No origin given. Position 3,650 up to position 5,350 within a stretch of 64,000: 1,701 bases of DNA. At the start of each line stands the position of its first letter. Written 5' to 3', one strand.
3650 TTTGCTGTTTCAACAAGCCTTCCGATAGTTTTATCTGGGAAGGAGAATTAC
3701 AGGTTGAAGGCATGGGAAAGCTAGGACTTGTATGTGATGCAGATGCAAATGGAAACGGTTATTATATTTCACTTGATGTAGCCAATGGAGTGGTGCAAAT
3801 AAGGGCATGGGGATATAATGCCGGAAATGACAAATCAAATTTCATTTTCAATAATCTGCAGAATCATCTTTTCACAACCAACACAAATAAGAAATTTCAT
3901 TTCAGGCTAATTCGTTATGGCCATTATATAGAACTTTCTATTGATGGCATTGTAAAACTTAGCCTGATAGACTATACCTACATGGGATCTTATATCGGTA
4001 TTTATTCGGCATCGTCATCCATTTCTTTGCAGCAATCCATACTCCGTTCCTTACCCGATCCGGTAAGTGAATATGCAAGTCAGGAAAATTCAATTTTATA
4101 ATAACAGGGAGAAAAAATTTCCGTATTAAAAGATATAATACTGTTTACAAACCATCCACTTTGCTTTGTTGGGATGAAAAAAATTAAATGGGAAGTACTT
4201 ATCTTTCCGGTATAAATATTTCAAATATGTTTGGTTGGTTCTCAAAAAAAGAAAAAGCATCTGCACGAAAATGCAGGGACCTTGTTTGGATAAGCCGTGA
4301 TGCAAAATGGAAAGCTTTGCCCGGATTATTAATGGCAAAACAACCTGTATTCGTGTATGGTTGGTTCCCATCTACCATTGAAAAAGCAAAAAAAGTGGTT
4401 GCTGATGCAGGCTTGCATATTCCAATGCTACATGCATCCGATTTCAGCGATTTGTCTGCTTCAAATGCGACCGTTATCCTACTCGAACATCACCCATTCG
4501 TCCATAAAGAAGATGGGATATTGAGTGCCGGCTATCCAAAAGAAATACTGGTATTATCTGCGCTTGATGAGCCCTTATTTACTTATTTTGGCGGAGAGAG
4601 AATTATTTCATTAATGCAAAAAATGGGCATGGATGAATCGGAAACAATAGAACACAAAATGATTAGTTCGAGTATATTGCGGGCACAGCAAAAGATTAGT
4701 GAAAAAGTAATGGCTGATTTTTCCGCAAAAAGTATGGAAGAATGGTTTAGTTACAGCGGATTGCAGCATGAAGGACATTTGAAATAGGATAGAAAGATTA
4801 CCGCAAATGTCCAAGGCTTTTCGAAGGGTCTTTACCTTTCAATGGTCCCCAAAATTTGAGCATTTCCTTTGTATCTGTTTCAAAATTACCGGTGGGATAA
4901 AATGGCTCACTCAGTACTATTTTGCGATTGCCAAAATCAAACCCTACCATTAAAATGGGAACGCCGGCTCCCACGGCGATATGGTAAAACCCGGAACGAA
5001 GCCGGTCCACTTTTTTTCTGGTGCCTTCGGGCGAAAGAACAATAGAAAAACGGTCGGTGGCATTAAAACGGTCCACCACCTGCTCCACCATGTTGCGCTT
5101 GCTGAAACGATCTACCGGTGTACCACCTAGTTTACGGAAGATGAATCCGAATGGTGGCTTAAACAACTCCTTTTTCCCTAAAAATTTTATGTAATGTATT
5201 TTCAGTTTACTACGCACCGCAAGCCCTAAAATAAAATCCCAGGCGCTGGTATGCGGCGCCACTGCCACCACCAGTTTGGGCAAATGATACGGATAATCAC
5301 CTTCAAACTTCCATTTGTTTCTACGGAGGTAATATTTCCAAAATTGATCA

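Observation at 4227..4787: Stand-alone mini-SecA: NBD2 plus scaffold start, with the ATPase motifs removed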

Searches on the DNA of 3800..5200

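Call 63: search_rna_families(source=window, start=3800, end=5200, threshold=evalue, max_evalue=1)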
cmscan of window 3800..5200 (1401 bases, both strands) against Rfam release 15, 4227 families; matches with E-value up to 1: 0.
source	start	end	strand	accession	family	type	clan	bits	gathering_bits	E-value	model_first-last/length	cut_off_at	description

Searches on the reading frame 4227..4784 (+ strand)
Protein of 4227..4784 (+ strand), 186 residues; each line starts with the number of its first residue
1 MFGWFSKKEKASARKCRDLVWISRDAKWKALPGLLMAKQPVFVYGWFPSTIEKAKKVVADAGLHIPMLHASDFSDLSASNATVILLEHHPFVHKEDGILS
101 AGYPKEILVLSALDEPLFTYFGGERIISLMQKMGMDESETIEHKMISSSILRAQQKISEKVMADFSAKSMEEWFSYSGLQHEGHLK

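Call 3: search_protein_families(library=pfam, proteins=[window:4227-4784:+], max_evalue=10)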
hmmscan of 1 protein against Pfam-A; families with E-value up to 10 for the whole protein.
window:4227-4784:+ (186 aa): 1 family
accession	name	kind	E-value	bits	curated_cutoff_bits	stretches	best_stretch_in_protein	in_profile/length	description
PF21580.3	SelB_WHD3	-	0.03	14.9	27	1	94-111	18-35/51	Elongation factor SelB, third winged-helix domain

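Call 4: search_protein_families(library=ncbifam, proteins=[window:4227-4784:+], max_evalue=10)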
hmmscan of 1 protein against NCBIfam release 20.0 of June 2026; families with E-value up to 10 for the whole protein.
window:4227-4784:+ (186 aa): 3 families
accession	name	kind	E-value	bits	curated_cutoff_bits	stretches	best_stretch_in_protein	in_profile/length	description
NF009536.0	PRK12901.1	equivalog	1.5e-10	39.8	1493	1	111-160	743-792/1118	preprotein translocase subunit SecA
NF009538.1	PRK12904.1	equivalog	2.8e-08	32.4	814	1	112-160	570-618/814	preprotein translocase subunit SecA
TIGR00963.1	secA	equivalog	1.7e-07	29.9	800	1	113-160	555-602/787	preprotein translocase subunit SecA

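Call 5: search_solved_structures(query=window:4227-4784:+, max_evalue=10, show_alignments=3)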
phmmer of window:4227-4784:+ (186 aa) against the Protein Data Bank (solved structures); distinct sequences matched with E-value up to 10: 20.
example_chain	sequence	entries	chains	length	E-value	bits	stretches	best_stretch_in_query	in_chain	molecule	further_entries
2ipc_A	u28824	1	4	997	8.3e-07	32.2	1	112-162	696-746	Preprotein translocase SecA subunit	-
6gox_A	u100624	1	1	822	0.00077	22.6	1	112-160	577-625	Protein translocase subunit SecA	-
2vda_A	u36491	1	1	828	0.00078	22.5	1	112-160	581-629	TRANSLOCASE SUBUNIT SECA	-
6s0k_h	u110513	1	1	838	0.00079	22.5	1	112-160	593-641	Protein translocase subunit SecA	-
2fsf_A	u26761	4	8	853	0.0008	22.5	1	112-160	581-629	Preprotein translocase secA subunit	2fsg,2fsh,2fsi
8ya0_A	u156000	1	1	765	0.0012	21.9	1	112-158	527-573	Protein translocase subunit SecA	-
7xha_A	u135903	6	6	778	0.0013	21.9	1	112-158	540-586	Protein translocase subunit SecA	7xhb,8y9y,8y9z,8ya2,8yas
3dl8_A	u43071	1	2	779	0.0013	21.9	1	112-158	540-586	Protein translocase subunit secA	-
2ibm_A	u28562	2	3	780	0.0013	21.9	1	112-158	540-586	Preprotein translocase secA subunit | Protein translocase subunit SecA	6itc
3jv2_A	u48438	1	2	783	0.0013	21.9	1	112-158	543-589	Protein translocase subunit SecA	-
1m6n_A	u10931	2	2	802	0.0013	21.8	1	112-158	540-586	Preprotein translocase secA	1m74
3iqm_A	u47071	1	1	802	0.0013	21.8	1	112-158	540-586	Protein translocase subunit secA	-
3iqy_A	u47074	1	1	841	0.0014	21.7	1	112-158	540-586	Protein translocase subunit secA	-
5eul_A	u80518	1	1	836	0.0014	21.7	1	112-158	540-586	Protein translocase subunit SecA, Insertion Peptide Chimera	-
1tf2_A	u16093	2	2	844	0.0014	21.7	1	112-158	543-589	Preprotein translocase secA subunit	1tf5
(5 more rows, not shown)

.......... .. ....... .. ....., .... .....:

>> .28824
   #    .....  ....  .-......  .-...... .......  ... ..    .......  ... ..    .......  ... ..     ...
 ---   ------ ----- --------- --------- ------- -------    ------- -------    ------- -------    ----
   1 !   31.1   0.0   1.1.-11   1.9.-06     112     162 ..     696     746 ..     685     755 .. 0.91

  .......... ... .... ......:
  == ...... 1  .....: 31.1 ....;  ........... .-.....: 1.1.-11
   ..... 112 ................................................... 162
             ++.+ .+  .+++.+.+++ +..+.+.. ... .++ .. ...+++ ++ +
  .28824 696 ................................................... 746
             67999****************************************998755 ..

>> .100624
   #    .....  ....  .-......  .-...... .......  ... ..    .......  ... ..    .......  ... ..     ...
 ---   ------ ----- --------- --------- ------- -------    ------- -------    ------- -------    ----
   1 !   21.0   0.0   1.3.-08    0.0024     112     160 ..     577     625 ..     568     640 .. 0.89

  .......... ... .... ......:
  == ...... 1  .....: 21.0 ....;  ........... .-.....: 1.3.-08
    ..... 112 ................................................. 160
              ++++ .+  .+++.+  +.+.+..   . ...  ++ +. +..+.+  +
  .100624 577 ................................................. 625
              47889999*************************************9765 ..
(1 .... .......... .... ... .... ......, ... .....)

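Call 6: find_homologous_proteins(query=window:4227-4784:+)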
Query window:4227-4784:+ (186 aa): 47 proteins with E <= 0.001 among 117 candidates.
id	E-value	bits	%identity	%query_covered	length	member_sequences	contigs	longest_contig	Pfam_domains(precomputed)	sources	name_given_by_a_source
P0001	8.7e-109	379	91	100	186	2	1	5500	-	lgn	-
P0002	1.8e-106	372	90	100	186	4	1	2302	-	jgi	jgi:hypothetical protein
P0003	2.9e-105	368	88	100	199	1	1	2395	-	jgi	jgi:hypothetical protein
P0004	6.9e-101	353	87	98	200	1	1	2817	-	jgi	jgi:hypothetical protein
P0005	2.4e-92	326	82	97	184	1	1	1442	-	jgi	jgi:hypothetical protein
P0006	1.0e-91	324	76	98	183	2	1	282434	-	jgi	jgi:hypothetical protein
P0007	2.3e-82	293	70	98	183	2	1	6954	-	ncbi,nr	ncbi:MAG: hypothetical protein MUE99_04580 [Chitinophagaceae bacterium]|nr:hypothetical protein [Chi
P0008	2.6e-82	293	75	97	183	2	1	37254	-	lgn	-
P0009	1.9e-79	284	70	98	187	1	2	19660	-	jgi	jgi:hypothetical protein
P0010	6.5e-78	279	70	98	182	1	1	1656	-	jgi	jgi:preprotein translocase subunit SecA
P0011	8.2e-68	246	60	97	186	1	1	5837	-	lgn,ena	-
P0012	9.6e-67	242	59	97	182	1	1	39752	-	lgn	-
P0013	5.4e-65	237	58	97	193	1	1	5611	-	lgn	-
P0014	4.3e-64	234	56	97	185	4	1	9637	-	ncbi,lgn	-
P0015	1.2e-62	229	57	97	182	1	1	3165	-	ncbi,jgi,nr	ncbi:MAG: hypothetical protein MUF24_13085 [Chitinophagaceae bacterium]|jgi:hypothetical protein|nr:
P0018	3.9e-48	182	49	97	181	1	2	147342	-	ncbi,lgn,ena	-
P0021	1.0e-32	131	42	96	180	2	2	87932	-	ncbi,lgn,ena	-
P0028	1.4e-28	118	40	93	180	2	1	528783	-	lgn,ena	-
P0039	9.9e-27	112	41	86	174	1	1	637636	-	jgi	jgi:hypothetical protein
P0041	7.6e-26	109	40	85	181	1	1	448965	-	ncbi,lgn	ncbi:MAG: hypothetical protein V4638_10985 [Bacteroidota bacterium]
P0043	6.1e-25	106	39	93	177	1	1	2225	-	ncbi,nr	ncbi:MAG: hypothetical protein JNM68_02455 [Dinghuibacter sp.]|nr:hypothetical protein [Dinghuibacte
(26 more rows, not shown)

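Call 9: search_solved_structures(query=A1, max_evalue=10, show_alignments=2)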
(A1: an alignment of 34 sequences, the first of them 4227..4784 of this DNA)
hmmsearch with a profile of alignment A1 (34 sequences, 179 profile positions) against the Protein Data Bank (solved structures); distinct sequences matched with E-value up to 10: 22.
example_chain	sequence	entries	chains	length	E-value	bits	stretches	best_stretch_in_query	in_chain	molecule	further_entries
6gox_A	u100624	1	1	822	2.4e-11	47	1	110-158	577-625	Protein translocase subunit SecA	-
2vda_A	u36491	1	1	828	2.4e-11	46.9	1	110-158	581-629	TRANSLOCASE SUBUNIT SECA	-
6s0k_h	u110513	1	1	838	2.5e-11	46.9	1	110-158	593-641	Protein translocase subunit SecA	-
2fsf_A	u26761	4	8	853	2.5e-11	46.9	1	110-158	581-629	Preprotein translocase secA subunit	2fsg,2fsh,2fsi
2ipc_A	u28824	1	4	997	6.8e-11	45.5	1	109-159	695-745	Preprotein translocase SecA subunit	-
8ya0_A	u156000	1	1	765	2.4e-08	37.2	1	110-158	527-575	Protein translocase subunit SecA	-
7xha_A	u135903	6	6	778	2.6e-08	37.1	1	110-158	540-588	Protein translocase subunit SecA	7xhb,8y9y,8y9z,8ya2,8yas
3dl8_A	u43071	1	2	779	2.6e-08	37.1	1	110-158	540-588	Protein translocase subunit secA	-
2ibm_A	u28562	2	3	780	2.6e-08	37.1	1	110-158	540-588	Preprotein translocase secA subunit | Protein translocase subunit SecA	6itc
3jv2_A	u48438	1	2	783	2.6e-08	37.1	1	110-158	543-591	Protein translocase subunit SecA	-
3iqm_A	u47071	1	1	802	2.7e-08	37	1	110-158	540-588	Protein translocase subunit secA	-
1m6n_A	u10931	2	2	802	2.7e-08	37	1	110-158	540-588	Preprotein translocase secA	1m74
3iqy_A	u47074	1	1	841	3e-08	36.9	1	110-158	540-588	Protein translocase subunit secA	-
1tf2_A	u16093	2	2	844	3.1e-08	36.8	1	110-158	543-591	Preprotein translocase secA subunit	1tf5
5eul_A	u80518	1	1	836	3.2e-08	36.8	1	110-158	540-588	Protein translocase subunit SecA, Insertion Peptide Chimera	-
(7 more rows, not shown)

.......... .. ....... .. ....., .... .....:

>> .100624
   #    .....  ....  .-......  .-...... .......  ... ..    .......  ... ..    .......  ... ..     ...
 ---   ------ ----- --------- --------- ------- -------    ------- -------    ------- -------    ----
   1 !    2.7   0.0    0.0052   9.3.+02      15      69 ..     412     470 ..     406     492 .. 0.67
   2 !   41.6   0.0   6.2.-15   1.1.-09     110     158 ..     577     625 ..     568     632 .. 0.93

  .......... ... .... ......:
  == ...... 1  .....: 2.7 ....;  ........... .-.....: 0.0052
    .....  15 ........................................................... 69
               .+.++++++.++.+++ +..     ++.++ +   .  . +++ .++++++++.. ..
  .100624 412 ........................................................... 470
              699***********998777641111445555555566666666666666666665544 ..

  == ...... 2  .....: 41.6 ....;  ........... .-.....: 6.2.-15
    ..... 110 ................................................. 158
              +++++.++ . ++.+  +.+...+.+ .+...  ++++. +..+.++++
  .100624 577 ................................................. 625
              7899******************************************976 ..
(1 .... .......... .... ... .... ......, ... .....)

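Call 16: find_encoding_contigs(protein=P0006, flank=6000, max_places=2)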
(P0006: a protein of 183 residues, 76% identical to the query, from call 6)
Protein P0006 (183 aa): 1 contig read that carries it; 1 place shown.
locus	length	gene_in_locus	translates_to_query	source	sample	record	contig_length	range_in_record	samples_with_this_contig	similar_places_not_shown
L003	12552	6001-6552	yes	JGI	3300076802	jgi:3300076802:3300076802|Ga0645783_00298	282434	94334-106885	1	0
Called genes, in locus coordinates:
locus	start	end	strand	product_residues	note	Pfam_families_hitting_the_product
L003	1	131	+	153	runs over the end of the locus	PF17148:DUF5117 (weak)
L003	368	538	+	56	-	PF17148:DUF5117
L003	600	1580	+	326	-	PF16313:DUF4953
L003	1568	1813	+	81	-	PF16313:DUF4953 (weak)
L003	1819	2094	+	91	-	-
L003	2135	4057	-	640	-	PF00862:GT-B_Sucrose_synth, PF00534:Glycos_transf_1, PF13692:Glyco_trans_1_4, PF05116:S6PP, PF08282:Hydrolase_3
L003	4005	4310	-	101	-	-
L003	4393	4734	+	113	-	PF00251:Glyco_hydro_32N (weak)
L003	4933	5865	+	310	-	-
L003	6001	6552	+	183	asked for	-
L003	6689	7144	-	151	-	PF01553:Acyltransferase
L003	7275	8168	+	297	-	PF00892:EamA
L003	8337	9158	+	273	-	PF00582:Usp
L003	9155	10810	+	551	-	PF00999:Na_H_Exchanger, PF02254:TrkA_N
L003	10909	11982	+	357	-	PF01595:CNNM, PF00571:CBS (weak)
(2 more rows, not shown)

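Call 17: find_encoding_contigs(protein=P0028, flank=6000, max_places=2)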
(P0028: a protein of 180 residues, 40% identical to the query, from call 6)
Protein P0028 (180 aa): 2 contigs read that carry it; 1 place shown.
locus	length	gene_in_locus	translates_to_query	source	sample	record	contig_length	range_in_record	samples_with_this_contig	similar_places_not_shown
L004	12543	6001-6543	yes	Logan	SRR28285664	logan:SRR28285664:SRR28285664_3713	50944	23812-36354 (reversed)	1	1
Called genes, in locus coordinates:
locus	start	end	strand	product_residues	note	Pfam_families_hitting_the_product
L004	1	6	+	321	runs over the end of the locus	PF19573:DUF6089 (faint)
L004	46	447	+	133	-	-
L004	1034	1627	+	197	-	PF04893:Yip1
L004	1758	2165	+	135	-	-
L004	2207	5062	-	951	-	PF00005:ABC_tran (faint), PF02463:SMC_N (faint), PF03193:RsgA_GTPase (faint), PF13191:AAA_16 (faint), PF13555:AAA_29 (faint), PF20703:nSTAND1 (faint), PF17760:UvrA_inter, PF17755:UvrA_DNA-bind, +1 more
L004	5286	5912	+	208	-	-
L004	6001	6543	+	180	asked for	-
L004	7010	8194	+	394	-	PF01053:Cys_Met_Meta_PP, PF00155:Aminotran_1_2 (weak), PF00266:Aminotran_5 (weak), PF06838:Met_gamma_lyase (weak)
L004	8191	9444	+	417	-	PF03447:NAD_binding_3, PF00742:Homoserine_dh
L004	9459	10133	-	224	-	PF13489:Methyltransf_23, PF02353:CMAS, PF08241:Methyltransf_11, PF08242:Methyltransf_12, PF13649:Methyltransf_25, PF13847:Methyltransf_31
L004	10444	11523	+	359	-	PF13439:Glyco_transf_4 (faint), PF00534:Glycos_transf_1, PF13692:Glyco_trans_1_4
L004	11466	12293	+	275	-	PF13640:2OG-FeII_Oxy_3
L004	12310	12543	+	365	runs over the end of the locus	PF09314:DUF1972, PF13439:Glyco_transf_4 (weak), PF00534:Glycos_transf_1 (weak)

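Call 18: find_encoding_contigs(protein=P0039, flank=6000, max_places=2)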
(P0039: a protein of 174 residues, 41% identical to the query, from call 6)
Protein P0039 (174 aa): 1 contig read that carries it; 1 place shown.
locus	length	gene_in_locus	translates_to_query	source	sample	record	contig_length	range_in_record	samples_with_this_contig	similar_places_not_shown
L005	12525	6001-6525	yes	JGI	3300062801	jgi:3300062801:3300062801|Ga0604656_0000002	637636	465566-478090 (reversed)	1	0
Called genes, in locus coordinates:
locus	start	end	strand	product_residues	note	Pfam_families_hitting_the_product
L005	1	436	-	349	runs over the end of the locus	-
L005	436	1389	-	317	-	PF07494:Reg_prop (weak)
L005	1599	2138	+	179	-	PF13505:OMP_b-brl, PF13568:OMP_b-brl_2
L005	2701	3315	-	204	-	-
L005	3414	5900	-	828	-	PF17148:DUF5117, PF16313:DUF4953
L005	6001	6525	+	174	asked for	-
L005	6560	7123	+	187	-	PF11138:DUF2911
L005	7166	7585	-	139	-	PF20791:Acyl-ACP_TE_C (faint), PF13279:4HBT_2, PF03061:4HBT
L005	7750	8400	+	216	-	PF14014:DUF4230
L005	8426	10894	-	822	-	PF12704:MacB_PCD, PF02687:FtsX, PF12704:MacB_PCD (weak), PF02687:FtsX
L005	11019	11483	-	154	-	-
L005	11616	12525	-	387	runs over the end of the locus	PF00586:AIRS, PF02769:AIRS_C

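Call 19: predict_structure(alignment_id=A1)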
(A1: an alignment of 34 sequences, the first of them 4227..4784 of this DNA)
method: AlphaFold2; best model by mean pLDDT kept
length: 186 residues; sequences in the alignment: 34
mean_pLDDT: 88.4   pTM: 0.84
mean pLDDT of the five models: 88.4, 87.4, 86.9, 86.6, 86.4
residues with pLDDT >= 90: 119; 70-90: 47; 50-70: 14; < 50: 6
segments of 3 or more residues with pLDDT < 50: 184-186
pLDDT, mean of each block of 10 residues (from residue 1): 51 79 96 97 98 98 97 93 97 92 93 91 84 89 85 92 91 90 52
secondary structure, 60 per line:
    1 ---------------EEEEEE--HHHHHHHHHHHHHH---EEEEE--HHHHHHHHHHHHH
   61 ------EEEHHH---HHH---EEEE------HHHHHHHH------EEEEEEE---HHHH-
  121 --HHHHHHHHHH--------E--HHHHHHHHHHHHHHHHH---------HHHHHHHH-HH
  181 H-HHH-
elements in order: E16-21 H24-37 E41-45 H48-60 E67-69 E82-85 H92-99 E106-112 H116-119 H123-132 H144-160 H170-177

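Call 20: search_protein_representatives(protein=window:4227-4784:+)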
Query: 186 residues. Proteins with E-value up to 0.001 (for the whole library): 945; up to 1e-10: 413; up to 1e-30: 13. The best 150 are listed.
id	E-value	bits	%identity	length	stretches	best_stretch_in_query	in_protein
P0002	5.8e-107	371.6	90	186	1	1-186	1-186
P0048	3.1e-34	134.7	46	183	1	1-175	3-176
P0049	1.4e-33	132.5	44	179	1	5-174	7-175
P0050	2.0e-33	132.0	41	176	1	1-175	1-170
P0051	2.2e-33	131.9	41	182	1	6-176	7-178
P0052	3.4e-33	131.3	43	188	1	1-181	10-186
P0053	1.0e-32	129.7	46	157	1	24-175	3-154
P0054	2.5e-32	128.5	39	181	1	1-176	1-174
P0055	3.0e-32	128.2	43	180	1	4-175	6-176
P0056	9.6e-32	126.5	38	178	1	3-178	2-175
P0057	1.5e-31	125.9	39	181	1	2-175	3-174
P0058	6.2e-31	123.9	37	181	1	2-175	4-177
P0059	8.9e-31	123.4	39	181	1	6-175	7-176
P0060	1.3e-30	122.9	37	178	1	1-175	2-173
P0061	2.7e-30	121.8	39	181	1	12-175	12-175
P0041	2.4e-26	109.0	40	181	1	8-175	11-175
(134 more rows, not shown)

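Call 24: fold_search(model_id=the predicted structure, library=pdb)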
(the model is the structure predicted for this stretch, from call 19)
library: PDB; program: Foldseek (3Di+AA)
matches with E <= 10: 1150; with E <= 0.001: 25
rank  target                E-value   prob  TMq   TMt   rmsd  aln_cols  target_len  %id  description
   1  3jv2_B                1.7e-08  1.00  0.63  0.17   3.9       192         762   19  Crystal Structure of B. subtilis SecA with bound peptide (released 2009-11-24)
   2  1tf2                  5.6e-08  1.00  0.62  0.17   3.3       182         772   20  Crystal structure of SecA:ADP in an open conformation from Bacillus Subtilis (released 2004-08-03)
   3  1m6n                  1.1e-07  1.00  0.62  0.16   4.2       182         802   20  Crystal structure of the SecA translocation ATPase from Bacillus subtilis (released 2002-09-20)
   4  1tf5                  2.8e-07  1.00  0.60  0.16   4.5       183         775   18  Crystal structure of SecA in an open conformation from Bacillus Subtilis (released 2004-08-03)
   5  3iqy                  2.8e-07  1.00  0.61  0.16   4.1       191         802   18  Active site mutants of B. subtilis SecA (released 2010-08-11)
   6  2fsg_A                3.0e-07  1.00  0.61  0.19   5.0       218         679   16  Complex SecA:ATP from Escherichia coli (released 2007-01-16)
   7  3jux                  3.9e-07  1.00  0.61  0.15   4.1       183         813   19  Structure of the translocation ATPase SecA from Thermotoga maritima (released 2009-10-20)
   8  3dl8_A                5.0e-07  1.00  0.60  0.17   4.0       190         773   20  Structure of the complex of aquifex aeolicus SecYEG and bacillus subtilis SecA (released 2008-12-02)
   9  5eul_A                6.5e-07  1.00  0.58  0.17   4.5       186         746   19  Structure of the SecA-SecY complex with a translocating polypeptide substrate (released 2016-03-09)
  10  4ys0                  1.0e-06  1.00  0.65  0.16   3.3       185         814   19  Conformational changes of the clamp of the protein translocation ATPase SecA from Thermotoga maritima (released 2015-06-03)
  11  2fsh_B                1.6e-06  1.00  0.61  0.18   5.9       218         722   17  Complex SecA:AMP-PNP from Escherichia coli (released 2007-01-16)
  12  2fsh_A                1.8e-06  1.00  0.60  0.18   6.0       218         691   17  Complex SecA:AMP-PNP from Escherichia coli (released 2007-01-16)
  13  2fsg_B                1.9e-06  1.00  0.62  0.18   3.9       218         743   17  Complex SecA:ATP from Escherichia coli (released 2007-01-16)
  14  2fsi_B                3.4e-06  1.00  0.61  0.17   6.2       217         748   16  Complex SecA:ADP from Escherichia coli (released 2007-01-16)
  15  6sxh                  4.5e-06  1.00  0.57  0.16   5.3       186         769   17  Crystal structure of the accessory translocation ATPase, SecA2, from Clostridium difficile (released 2020-10-07)
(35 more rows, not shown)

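Call 28: find_related_loci(query=A2, collection=genome_contigs, flank=4000)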
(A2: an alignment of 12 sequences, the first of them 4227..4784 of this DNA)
Query A2 (186 aa) in genome_contigs; peptide patterns used: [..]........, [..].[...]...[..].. (x = any residue, [..] = any of these).
122 stretches matched a pattern; 88 encode a relative of the query (tblastn E <= 1e-3); the best 80 are kept; 80 distinct loci.
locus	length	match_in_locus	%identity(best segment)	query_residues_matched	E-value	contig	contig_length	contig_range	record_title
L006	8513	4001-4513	40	1-174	1e-36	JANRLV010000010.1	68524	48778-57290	MAG: Chitinophagaceae bacterium isolate bins.144 k141_1418835, whole genome shotgun sequence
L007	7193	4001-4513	40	1-174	2e-36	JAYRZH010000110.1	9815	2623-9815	MAG: Chitinophagaceae bacterium isolate EBPR_s472bin.5 NODE_1656_length_9815_cov_1.927126, whole genome shotgun sequence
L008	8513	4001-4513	40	1-174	2e-36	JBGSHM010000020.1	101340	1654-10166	MAG: Chitinophagaceae bacterium isolate JTS-AC105 k141_1088574, whole genome shotgun sequence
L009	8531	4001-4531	39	1-180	3e-36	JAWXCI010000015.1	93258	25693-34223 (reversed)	MAG: Flavobacteriales bacterium isolate P2IB.159 k99_207548, whole genome shotgun sequence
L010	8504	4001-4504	42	1-174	3e-36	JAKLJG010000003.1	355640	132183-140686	MAG: Cyclobacteriaceae bacterium isolate MAG.276 MAG.276-NODE_3_length_355640_cov_5.722156, whole genome shotgun sequenc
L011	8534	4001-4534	38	1-181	8e-34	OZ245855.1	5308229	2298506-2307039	MAG: Edaphocola sp. isolate 1f5b9413-bed3-4992-be37-aea10cfaa3c7 genome assembly, chromosome: 1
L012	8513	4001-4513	36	1-177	8e-32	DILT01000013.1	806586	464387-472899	MAG TPA_asm: Flammeovirgaceae bacterium UBA5585 UBA5585_contig_380, whole genome shotgun sequence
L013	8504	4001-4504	37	1-174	2e-31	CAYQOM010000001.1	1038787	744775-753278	MAG TPA_asm: uncultured Roseivirgaceae bacterium isolate binchicken_co315_54 genome assembly, contig: NODE_2_length_1038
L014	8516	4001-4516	37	1-173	5e-31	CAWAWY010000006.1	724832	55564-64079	MAG: uncultured Chitinophagaceae bacterium isolate MFD05442.bin.2.272 genome assembly, contig: contig_20953, whole genom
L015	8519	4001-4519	37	1-174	1e-30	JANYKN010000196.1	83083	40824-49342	MAG: Bacteroidetes bacterium isolate GL140_5_metabinner_2 GL140_5_k141_417253, whole genome shotgun sequence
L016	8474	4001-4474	40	16-174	1e-30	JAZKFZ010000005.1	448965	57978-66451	MAG: Bacteroidota bacterium isolate DC_RB_04_SPN110320-bin025 DCRB04SPN_B025_0_000000000005, whole genome shotgun sequen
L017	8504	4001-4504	37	1-174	1e-30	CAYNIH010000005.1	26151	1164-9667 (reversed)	MAG TPA_asm: uncultured Roseivirgaceae bacterium isolate binchicken_co107_256 genome assembly, contig: NODE_4657_length_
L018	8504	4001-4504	35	1-174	9e-30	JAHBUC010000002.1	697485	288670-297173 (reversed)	MAG: Cyclobacteriaceae bacterium isolate ACE_BAC25 BAC25_2, whole genome shotgun sequence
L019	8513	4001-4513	33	1-177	4e-30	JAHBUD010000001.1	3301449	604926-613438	MAG: Cyclobacteriaceae bacterium isolate ACE_BAC7 BAC7_1, whole genome shotgun sequence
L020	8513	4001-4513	36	1-177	4e-29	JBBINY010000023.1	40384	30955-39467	MAG: Cytophagales bacterium isolate EPS170215_bin_267 NODE_757_length_40384_cov_5.776191, whole genome shotgun sequence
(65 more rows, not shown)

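Call 59: list_cluster_members(proteins=[P0007, P0015, P0041, P0043, P0018, P0021, P0010])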
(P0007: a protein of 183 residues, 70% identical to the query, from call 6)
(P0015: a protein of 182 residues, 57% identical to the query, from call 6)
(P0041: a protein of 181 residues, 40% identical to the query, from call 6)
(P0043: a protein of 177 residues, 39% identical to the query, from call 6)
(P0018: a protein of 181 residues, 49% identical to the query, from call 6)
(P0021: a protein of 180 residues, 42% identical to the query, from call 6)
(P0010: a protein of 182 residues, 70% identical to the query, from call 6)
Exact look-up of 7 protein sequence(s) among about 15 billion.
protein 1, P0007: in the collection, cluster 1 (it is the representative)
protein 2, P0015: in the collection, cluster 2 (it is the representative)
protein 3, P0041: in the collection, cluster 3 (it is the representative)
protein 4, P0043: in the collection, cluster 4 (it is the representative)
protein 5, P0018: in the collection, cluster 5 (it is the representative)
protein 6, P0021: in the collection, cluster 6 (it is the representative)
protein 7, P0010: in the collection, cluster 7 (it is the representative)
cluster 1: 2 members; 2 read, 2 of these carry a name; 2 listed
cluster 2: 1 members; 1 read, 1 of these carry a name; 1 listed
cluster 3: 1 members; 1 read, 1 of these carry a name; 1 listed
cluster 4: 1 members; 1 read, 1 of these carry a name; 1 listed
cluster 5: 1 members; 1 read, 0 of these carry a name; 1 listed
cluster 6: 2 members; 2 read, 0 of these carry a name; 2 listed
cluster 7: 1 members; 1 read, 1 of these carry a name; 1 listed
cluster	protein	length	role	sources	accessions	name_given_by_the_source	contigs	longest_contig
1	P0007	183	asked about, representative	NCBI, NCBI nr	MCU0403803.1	MAG: hypothetical protein MUE99_04580 [Chitinophagaceae bacterium] | hypothetical protein [Chitinophagaceae bacterium]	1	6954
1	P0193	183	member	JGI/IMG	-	preprotein translocase subunit SecA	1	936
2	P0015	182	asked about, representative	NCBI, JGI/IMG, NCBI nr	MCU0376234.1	MAG: hypothetical protein MUF24_13085 [Chitinophagaceae bacterium] | hypothetical protein | hypothetical protein [Chitinophagaceae bacterium]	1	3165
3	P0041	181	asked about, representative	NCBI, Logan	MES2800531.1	MAG: hypothetical protein V4638_10985 [Bacteroidota bacterium]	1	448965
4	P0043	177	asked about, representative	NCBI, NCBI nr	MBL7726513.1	MAG: hypothetical protein JNM68_02455 [Dinghuibacter sp.] | hypothetical protein [Dinghuibacter sp.]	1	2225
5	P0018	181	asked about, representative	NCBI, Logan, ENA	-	-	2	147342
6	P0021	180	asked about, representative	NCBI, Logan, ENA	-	-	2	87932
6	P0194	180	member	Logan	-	-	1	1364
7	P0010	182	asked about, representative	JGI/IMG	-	preprotein translocase subunit SecA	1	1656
